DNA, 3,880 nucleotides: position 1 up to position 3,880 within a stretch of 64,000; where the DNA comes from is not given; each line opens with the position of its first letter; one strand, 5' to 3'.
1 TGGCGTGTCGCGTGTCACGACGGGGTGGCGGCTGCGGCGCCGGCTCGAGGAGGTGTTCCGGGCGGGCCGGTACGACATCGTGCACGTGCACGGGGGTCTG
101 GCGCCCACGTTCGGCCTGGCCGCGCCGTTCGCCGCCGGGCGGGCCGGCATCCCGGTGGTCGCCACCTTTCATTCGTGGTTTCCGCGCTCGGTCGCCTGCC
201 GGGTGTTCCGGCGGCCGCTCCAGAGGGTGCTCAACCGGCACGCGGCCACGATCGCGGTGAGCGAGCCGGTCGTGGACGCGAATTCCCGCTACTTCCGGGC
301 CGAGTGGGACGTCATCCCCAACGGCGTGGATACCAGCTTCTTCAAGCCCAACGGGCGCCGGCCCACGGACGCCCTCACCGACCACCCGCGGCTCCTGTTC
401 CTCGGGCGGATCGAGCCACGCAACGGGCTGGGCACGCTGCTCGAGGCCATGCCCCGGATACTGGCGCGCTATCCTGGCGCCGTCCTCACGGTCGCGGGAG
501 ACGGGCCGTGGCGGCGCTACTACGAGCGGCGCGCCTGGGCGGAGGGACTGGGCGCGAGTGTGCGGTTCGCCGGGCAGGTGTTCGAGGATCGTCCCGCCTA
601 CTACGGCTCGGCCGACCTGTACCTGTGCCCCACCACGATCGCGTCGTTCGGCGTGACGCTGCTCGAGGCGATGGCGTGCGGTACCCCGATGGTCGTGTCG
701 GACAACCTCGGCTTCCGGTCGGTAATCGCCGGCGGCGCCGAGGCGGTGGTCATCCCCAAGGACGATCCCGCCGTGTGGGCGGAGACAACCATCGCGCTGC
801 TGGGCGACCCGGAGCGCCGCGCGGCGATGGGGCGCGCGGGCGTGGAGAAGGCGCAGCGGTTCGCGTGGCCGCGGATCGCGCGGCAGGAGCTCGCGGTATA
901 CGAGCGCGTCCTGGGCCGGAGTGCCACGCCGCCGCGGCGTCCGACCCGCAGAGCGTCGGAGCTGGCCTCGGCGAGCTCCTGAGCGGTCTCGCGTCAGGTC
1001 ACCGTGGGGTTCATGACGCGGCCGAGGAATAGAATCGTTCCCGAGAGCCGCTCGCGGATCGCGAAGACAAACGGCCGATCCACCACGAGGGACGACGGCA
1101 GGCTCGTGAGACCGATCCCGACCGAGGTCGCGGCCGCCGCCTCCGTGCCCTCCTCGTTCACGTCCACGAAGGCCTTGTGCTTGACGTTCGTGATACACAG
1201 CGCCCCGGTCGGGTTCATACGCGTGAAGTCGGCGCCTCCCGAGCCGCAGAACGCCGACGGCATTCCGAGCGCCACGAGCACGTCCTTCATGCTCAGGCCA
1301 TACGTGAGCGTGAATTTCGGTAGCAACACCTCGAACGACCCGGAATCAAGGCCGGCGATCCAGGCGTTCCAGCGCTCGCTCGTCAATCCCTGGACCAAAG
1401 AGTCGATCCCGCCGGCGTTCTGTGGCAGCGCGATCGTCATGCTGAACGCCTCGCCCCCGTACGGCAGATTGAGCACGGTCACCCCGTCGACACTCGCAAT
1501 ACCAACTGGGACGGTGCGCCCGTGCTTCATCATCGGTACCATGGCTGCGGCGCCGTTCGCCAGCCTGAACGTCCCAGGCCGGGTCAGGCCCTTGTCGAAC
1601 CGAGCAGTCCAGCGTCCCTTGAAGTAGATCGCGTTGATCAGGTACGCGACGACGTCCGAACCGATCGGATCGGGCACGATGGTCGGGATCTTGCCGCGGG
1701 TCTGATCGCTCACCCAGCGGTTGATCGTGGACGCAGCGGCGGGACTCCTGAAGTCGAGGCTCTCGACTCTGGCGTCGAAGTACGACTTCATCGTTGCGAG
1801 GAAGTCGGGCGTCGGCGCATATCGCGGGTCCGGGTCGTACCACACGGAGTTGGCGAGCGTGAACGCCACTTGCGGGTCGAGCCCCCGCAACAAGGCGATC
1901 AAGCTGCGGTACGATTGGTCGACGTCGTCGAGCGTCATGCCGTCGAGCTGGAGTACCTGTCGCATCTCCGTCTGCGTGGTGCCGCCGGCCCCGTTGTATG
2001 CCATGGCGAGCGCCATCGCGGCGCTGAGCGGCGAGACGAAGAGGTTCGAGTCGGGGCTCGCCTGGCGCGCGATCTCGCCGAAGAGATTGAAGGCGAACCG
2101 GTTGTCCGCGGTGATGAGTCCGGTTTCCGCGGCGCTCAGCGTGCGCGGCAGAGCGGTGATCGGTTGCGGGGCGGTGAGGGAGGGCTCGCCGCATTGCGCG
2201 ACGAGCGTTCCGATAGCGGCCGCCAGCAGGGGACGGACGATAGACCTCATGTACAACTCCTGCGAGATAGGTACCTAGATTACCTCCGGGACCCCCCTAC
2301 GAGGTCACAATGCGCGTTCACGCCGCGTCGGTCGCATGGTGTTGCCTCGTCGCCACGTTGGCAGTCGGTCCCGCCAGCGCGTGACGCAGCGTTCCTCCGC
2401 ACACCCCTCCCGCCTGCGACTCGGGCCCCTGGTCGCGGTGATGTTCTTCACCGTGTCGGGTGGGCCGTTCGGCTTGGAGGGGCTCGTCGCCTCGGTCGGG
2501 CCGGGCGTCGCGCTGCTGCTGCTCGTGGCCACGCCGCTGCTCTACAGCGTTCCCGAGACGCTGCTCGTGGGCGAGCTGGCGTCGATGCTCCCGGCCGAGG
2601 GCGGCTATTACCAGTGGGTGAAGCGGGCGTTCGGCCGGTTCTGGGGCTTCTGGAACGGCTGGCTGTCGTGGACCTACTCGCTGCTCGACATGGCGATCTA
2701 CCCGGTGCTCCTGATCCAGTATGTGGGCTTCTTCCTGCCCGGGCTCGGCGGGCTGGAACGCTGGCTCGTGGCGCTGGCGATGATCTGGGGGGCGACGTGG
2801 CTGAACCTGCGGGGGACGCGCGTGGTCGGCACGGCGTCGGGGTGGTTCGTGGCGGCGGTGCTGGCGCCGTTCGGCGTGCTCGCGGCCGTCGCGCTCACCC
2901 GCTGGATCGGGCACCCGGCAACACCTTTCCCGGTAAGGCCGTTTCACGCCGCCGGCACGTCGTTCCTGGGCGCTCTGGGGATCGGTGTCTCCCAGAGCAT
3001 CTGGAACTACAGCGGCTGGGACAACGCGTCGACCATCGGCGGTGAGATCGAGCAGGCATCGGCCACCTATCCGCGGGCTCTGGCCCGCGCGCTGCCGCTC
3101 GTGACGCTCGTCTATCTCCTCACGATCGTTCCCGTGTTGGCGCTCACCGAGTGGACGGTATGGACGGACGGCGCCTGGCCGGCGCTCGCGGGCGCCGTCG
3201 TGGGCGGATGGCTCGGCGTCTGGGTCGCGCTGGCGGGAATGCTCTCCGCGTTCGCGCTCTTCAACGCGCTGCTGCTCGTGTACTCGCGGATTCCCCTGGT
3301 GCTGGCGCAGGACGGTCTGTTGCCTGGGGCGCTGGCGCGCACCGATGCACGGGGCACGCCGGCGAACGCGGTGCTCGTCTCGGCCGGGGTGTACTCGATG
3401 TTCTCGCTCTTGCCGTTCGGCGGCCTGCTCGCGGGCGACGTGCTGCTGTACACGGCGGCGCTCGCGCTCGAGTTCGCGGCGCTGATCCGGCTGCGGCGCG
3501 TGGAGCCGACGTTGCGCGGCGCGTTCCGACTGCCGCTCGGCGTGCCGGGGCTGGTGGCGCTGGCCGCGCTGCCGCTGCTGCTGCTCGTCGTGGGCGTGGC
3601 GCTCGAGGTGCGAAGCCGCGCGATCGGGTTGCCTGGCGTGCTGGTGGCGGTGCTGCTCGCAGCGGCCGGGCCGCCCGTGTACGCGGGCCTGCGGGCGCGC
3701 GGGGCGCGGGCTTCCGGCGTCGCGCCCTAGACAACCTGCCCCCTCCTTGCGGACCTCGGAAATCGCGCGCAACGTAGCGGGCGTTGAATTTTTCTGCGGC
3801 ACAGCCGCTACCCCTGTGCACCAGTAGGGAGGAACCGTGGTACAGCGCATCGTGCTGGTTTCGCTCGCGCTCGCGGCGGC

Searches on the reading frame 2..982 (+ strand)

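Call 60: search_protein_families(library=pfam, proteins=[window:2-982:+], max_evalue=0.001)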
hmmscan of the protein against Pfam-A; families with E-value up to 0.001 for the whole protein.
window:2-982:+ (326 aa): 6 families
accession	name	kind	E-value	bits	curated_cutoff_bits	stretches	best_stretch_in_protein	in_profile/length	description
PF00534.26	Glycos_transf_1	-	6.3e-35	120.7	26.4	1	122-280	9-169/172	Glycosyl transferases group 1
PF13692.12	Glyco_trans_1_4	-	4.6e-33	114.9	27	1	129-269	2-142/142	Glycosyl transferases group 1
PF13439.12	Glyco_transf_4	-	5.7e-20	72.5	28.5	1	8-112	57-169/170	Glycosyltransferase Family 4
PF13579.12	Glyco_trans_4_4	-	5.5e-13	50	29.7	1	7-108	55-158/158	Glycosyl transferase 4-like domain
PF13524.12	Glyco_trans_1_2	-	5.8e-09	36.5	25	1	154-285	9-130/144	Glycosyl transferase-like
PF20706.3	GT4-conflict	-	1.7e-08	34.3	26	1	119-294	190-383/385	Family 4 Glycosyltransferase in conflict systems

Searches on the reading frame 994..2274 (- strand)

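Call 60: search_protein_families(library=pfam, proteins=[window:994-2274:-], max_evalue=0.001)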
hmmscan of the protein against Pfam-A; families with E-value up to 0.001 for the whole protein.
window:994-2274:- (426 aa): 1 family
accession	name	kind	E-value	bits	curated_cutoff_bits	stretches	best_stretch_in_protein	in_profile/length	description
PF00079.25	Serpin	-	5.5e-108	361.9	27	1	56-423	2-370/370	Serpin (serine protease inhibitor)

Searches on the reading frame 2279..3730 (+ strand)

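Call 60: search_protein_families(library=pfam, proteins=[window:2279-3730:+], max_evalue=0.001)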
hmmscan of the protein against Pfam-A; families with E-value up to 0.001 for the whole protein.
window:2279-3730:+ (483 aa): 2 families
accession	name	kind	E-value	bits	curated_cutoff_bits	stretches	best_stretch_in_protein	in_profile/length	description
PF13520.12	AA_permease_2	-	4.1e-38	131.9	27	1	56-442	7-411/427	Amino acid permease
PF00324.27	AA_permease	-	5.8e-21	75.2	24.6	1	69-378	22-347/470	Amino acid permease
